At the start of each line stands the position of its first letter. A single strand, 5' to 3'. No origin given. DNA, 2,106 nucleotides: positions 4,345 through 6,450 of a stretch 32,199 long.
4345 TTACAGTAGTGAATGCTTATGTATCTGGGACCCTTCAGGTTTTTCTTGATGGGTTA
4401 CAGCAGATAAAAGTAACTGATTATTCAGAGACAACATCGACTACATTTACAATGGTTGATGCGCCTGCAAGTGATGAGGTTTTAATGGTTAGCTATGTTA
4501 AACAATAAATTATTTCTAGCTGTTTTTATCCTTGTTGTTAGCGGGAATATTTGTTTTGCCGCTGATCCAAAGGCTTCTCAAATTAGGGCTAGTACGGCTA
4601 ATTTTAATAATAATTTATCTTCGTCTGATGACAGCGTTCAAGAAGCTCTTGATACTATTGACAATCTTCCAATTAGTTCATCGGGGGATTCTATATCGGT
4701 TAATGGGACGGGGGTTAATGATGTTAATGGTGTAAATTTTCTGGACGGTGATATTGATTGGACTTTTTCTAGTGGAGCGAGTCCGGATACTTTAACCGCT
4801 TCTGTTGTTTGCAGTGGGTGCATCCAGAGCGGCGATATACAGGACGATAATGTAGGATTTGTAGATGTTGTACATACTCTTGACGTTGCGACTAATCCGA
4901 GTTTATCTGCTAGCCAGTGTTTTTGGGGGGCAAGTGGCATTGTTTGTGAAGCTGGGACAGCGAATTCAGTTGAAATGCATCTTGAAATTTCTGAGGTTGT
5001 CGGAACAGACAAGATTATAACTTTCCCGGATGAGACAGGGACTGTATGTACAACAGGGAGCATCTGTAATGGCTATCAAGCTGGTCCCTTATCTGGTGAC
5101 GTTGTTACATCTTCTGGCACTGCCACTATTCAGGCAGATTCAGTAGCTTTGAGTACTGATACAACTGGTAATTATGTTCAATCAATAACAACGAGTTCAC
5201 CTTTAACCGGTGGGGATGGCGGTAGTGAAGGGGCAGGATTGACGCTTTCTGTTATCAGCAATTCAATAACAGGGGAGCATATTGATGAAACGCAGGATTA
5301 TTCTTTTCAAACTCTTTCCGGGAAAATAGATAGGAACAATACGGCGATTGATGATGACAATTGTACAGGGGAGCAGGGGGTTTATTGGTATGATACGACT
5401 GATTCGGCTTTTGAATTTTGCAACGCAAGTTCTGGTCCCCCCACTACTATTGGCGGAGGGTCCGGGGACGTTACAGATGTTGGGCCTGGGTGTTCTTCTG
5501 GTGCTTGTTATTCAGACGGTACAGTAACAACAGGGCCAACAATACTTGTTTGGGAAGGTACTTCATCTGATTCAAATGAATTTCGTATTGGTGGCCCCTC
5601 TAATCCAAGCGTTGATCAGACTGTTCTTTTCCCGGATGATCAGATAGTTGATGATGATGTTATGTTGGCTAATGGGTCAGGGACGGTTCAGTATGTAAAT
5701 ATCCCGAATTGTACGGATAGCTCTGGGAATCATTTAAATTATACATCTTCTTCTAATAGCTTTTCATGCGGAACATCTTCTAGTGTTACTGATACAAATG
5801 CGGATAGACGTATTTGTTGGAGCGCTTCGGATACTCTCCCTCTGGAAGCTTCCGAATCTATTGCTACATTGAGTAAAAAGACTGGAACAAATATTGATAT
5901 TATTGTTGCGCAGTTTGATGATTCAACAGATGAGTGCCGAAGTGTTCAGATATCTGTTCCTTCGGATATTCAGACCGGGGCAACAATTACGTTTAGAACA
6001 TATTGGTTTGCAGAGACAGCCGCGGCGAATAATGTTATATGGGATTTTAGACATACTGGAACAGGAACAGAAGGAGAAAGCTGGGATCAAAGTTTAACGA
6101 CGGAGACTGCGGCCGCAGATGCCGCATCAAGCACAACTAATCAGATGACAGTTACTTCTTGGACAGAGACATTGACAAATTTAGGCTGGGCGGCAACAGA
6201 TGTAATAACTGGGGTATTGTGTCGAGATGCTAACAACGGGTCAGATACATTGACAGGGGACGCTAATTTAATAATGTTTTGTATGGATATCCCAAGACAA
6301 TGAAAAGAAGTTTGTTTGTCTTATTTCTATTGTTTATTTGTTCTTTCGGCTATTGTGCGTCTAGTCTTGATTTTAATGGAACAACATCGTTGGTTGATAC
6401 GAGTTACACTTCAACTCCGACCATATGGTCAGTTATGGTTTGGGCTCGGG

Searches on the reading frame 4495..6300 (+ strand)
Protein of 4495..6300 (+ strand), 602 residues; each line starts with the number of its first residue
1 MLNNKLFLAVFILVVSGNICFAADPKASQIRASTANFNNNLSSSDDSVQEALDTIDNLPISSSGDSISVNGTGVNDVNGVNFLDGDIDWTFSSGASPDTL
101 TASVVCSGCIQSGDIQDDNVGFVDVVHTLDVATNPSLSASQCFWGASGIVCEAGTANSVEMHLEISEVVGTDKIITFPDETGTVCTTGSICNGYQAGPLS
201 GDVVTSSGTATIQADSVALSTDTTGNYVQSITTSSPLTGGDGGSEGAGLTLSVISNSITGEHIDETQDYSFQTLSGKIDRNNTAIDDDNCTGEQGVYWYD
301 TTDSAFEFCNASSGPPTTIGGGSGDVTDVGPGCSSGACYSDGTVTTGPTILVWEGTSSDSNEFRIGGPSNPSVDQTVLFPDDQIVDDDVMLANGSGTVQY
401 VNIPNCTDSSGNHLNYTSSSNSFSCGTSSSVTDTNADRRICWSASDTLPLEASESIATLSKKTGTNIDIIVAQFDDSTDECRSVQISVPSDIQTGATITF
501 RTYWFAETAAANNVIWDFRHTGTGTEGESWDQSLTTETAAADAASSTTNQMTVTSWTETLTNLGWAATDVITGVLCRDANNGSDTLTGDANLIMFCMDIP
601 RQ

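Call 39: search_protein_families(library=phrogs, proteins=[window:4495-6300:+], max_evalue=0.001)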
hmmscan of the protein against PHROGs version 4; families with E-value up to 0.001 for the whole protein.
window:4495-6300:+ (602 aa): 1 family
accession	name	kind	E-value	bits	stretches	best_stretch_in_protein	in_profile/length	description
phrog_34856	-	unknown function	2.2e-23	84.1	1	415-597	121-310/315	-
